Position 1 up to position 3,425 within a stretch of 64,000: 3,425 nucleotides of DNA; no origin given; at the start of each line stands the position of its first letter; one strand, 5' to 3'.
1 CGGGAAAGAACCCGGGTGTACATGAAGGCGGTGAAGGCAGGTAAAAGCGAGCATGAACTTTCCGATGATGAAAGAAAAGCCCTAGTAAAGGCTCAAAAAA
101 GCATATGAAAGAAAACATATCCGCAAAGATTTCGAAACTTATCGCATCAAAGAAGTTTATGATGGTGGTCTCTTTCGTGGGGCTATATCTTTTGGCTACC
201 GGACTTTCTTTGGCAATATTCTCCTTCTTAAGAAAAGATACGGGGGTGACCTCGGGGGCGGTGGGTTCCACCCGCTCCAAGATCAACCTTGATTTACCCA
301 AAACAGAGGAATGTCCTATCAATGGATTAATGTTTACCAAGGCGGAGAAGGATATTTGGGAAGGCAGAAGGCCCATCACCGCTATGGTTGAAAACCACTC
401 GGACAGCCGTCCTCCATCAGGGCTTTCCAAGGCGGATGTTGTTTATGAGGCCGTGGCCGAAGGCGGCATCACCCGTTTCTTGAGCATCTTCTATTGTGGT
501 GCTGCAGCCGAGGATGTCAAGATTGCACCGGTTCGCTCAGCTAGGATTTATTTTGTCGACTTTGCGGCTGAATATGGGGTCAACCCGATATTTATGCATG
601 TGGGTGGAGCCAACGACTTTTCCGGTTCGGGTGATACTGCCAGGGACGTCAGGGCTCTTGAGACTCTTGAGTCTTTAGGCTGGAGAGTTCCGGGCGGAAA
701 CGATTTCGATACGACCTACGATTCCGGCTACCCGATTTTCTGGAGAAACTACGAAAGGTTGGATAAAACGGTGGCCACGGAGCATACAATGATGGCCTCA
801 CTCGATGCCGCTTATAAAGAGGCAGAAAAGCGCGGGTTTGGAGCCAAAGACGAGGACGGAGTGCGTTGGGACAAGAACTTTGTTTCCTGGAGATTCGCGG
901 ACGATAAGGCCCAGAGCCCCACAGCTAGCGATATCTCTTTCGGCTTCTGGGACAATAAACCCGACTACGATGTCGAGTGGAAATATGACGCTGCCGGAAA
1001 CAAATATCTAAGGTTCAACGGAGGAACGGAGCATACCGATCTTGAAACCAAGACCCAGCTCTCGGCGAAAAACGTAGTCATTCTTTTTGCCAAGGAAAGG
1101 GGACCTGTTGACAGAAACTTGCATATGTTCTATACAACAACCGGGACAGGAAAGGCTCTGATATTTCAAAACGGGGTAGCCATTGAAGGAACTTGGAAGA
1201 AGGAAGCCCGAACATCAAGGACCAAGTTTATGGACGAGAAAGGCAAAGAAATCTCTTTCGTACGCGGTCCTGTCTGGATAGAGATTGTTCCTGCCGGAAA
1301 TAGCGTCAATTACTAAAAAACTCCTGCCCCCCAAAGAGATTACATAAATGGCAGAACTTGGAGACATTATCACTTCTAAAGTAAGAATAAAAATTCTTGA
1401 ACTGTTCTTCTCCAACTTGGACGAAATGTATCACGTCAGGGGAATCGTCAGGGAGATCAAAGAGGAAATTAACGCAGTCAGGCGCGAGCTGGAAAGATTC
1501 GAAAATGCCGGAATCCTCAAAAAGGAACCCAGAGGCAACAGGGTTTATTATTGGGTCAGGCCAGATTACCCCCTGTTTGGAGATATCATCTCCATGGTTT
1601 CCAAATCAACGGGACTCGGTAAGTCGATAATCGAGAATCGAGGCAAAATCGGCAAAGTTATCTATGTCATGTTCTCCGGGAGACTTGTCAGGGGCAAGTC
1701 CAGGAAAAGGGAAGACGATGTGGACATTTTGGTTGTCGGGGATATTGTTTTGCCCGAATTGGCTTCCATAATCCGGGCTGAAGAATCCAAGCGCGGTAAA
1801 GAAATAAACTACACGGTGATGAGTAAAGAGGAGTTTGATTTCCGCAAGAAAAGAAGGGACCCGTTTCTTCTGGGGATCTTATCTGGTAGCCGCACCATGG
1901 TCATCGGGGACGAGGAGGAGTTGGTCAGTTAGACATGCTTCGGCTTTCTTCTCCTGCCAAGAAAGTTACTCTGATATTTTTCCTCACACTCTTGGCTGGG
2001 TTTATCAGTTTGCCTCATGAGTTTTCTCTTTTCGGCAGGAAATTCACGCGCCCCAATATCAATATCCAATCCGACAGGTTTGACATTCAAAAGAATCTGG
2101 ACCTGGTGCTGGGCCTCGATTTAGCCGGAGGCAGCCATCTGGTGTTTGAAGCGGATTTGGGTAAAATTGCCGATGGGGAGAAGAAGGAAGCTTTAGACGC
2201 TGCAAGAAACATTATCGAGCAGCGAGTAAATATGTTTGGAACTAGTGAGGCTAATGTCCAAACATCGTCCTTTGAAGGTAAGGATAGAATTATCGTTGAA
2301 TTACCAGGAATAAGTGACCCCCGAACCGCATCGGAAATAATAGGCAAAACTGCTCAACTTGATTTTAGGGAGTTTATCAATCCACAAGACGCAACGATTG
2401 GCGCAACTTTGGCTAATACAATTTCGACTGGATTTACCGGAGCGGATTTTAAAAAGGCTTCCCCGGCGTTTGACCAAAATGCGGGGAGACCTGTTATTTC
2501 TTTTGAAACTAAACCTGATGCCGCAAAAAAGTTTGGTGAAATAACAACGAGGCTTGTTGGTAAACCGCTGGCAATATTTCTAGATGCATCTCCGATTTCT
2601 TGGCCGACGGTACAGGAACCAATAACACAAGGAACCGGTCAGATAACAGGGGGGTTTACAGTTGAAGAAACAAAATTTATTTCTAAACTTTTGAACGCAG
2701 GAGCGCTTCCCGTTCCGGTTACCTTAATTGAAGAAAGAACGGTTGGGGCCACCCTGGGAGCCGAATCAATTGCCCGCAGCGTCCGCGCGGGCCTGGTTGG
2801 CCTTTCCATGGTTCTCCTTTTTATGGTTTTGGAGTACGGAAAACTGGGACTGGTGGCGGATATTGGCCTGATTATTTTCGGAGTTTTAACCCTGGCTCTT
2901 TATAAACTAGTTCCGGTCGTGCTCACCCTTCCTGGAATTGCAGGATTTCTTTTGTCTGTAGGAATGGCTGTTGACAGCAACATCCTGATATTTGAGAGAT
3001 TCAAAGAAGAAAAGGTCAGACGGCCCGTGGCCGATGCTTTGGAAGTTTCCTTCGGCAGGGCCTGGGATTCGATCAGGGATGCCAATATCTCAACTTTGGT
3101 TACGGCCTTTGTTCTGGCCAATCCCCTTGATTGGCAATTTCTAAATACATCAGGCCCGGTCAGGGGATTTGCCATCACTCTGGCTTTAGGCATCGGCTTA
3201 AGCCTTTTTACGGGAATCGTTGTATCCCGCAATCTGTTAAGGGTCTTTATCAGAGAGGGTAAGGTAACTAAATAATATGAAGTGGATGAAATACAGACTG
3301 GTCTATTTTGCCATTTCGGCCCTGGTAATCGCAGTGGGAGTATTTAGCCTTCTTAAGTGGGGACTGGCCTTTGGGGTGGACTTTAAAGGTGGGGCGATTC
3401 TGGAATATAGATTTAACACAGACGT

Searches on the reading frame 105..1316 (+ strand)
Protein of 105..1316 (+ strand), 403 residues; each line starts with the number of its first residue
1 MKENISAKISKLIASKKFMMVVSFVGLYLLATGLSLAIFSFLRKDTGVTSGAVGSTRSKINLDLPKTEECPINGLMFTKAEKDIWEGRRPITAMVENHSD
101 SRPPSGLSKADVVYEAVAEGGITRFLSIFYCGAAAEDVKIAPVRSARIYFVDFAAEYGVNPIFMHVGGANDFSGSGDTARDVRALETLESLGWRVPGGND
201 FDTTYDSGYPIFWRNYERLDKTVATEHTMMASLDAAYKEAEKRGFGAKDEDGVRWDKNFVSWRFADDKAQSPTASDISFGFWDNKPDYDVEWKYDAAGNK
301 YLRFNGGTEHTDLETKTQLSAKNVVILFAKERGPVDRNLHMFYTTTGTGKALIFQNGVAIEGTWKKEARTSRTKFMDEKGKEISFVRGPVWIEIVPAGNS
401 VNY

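Call 70: search_protein_families(library=pfam, proteins=[window:105-1316:+], max_evalue=0.00001)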
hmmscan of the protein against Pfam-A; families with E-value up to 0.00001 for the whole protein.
window:105-1316:+ (403 aa): 2 families
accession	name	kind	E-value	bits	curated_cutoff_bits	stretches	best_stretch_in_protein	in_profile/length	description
PF17479.7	DUF3048_C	-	1.4e-29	103.2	25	1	286-392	10-114/114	Protein of unknown function (DUF3048) C-terminal domain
PF11258.13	DUF3048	-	7.2e-29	101.3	25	1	86-245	12-147/148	Protein of unknown function (DUF3048) N-terminal domain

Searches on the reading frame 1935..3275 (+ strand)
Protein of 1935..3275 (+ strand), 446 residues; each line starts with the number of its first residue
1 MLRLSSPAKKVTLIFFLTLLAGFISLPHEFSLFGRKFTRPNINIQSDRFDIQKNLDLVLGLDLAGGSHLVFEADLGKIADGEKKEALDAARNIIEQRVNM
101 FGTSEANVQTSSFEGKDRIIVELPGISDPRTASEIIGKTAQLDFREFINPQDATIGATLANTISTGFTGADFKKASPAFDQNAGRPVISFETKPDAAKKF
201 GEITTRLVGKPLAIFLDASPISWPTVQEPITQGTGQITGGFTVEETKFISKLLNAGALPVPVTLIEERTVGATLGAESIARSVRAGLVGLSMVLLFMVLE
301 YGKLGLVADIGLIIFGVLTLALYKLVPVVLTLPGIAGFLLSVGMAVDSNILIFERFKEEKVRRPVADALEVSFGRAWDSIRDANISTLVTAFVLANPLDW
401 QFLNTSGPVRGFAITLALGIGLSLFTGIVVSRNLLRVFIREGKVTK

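Call 70: search_protein_families(library=pfam, proteins=[window:1935-3275:+], max_evalue=0.00001)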
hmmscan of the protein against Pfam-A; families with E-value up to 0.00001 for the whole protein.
window:1935-3275:+ (446 aa): 3 families
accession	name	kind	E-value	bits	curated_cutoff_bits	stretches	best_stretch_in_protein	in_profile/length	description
PF22599.2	SecDF_P1_head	-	6.4e-26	90.9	27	1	165-260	19-114/114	SecDF, P1 head subdomain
PF21760.3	SecD_1st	-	6.1e-21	74.1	27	1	88-146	2-57/60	Protein translocase subunit SecDF, P1 domain, N-terminal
PF02355.23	SecD_SecF_C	-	4.9e-09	36.3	20.5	1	264-438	15-186/189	Protein export membrane protein SecD/SecF, C-terminal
